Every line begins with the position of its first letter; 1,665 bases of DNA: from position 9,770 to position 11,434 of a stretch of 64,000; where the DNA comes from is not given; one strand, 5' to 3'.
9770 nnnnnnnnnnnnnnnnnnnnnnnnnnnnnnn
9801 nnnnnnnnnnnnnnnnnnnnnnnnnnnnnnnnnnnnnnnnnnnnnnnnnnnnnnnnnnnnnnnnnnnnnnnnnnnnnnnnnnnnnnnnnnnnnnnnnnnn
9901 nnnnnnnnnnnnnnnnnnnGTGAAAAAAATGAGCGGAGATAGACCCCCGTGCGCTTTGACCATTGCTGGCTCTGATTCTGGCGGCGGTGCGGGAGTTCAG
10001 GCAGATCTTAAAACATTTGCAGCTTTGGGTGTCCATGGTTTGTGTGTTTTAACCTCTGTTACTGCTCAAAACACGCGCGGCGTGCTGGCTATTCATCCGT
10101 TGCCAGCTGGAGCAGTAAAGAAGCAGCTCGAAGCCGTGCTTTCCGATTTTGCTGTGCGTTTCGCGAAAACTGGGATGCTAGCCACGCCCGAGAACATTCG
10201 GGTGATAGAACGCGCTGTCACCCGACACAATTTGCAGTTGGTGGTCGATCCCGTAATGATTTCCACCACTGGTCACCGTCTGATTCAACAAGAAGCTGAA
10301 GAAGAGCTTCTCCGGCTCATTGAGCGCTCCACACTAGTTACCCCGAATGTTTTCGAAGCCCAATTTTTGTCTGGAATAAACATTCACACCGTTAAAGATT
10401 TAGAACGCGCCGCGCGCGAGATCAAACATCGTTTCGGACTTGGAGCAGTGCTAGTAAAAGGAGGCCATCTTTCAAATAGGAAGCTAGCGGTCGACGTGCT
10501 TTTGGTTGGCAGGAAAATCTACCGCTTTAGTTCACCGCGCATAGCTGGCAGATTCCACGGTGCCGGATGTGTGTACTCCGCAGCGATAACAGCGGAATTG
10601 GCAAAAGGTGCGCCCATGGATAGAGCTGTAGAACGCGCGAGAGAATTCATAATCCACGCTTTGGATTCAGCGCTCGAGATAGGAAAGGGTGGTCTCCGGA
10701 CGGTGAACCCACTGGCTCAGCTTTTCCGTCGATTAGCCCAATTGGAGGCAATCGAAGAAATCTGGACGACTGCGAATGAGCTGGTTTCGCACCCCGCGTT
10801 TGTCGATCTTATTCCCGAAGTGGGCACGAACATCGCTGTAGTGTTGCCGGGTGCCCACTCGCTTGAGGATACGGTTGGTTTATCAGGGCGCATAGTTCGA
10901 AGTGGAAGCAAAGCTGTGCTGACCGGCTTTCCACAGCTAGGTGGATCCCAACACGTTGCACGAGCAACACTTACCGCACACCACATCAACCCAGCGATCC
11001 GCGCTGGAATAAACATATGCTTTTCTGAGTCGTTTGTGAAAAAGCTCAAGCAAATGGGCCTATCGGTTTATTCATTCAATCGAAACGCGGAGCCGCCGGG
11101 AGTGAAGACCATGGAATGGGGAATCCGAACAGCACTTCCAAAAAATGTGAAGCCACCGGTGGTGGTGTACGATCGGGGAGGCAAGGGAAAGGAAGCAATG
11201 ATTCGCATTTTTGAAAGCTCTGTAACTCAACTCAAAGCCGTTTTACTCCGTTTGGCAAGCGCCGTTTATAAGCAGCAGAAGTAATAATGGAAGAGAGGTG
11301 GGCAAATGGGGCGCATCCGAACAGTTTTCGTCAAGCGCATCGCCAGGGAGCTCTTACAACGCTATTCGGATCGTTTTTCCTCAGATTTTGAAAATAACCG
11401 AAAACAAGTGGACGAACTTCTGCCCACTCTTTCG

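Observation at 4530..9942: Decayed tandem duplication of a divergent gene pair (PQQ beta-propeller membrane protein plus secreted Ig/Fn3-like protein), with a frameshifted copy and a truncated copy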

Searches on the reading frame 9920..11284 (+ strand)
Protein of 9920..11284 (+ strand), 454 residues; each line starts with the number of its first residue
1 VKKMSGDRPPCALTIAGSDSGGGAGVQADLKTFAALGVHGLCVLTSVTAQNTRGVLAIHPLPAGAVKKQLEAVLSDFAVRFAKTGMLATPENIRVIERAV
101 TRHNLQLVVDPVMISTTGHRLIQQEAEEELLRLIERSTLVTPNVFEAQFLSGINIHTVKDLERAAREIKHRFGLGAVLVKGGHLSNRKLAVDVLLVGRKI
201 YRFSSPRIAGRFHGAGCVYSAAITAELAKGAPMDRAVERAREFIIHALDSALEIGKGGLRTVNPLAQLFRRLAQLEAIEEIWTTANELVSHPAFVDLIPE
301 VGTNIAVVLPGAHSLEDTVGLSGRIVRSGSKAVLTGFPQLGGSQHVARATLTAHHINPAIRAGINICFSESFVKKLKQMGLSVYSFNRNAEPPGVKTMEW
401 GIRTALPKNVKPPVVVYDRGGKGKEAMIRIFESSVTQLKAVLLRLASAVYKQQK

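Call 7: search_protein_families(library=pfam, proteins=[window:9920-11284:+], max_evalue=0.01)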
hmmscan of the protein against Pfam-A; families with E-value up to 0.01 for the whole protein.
window:9920-11284:+ (454 aa): 3 families
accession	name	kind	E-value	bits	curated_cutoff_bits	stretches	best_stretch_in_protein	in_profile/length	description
PF08543.17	Phos_pyr_kin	-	1.4e-83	280.5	27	1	19-257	1-241/246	Phosphomethylpyrimidine kinase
PF10120.14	ThiN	-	1.4e-49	168.4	25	1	284-437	5-158/165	Thiamine-phosphate synthase ThiN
PF00294.29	PfkB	-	1.6e-07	31.4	25.8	1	109-241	161-283/302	pfkB family carbohydrate kinase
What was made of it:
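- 9929..11284 (+): Right flank: the ThiD-ThiN fusion gene, followed by S17e and ferredoxin genes. Pfam (call 7).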

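Call 19: find_related_loci(query=window:9920-11284:+, collection=genome_contigs, flank=10000)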
Query window:9920-11284:+ (454 aa) in genome_contigs; peptide patterns used: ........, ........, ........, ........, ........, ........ (x = any residue, [..] = any of these).
102 stretches matched a pattern; 3 encode a relative of the query (tblastn E <= 1e-3); 3 distinct loci.
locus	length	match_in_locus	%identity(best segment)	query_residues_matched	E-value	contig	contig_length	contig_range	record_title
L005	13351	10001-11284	46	11-449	1e-121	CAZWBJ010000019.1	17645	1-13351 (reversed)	MAG TPA_asm: Candidatus Hadarchaeota archaeon isolate SRP104967_co1_44 genome assembly, contig: NODE_1064_length_17645_c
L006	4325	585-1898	33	13-450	5e-66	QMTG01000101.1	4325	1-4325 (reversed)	MAG: Thermoplasmata archaeon isolate B31_G17 B31_Guay17_scaffold_11505, whole genome shotgun sequence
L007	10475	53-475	43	297-434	2e-30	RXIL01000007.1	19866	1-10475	MAG: Candidatus Methanolliviera hydrocarbonicum isolate NM1b JGI24025J20009_10001192, whole genome shotgun sequence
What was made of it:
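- Tried and rejected: The GTDB scan with ThiDN gave only one useful relative, L005 (call 19).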
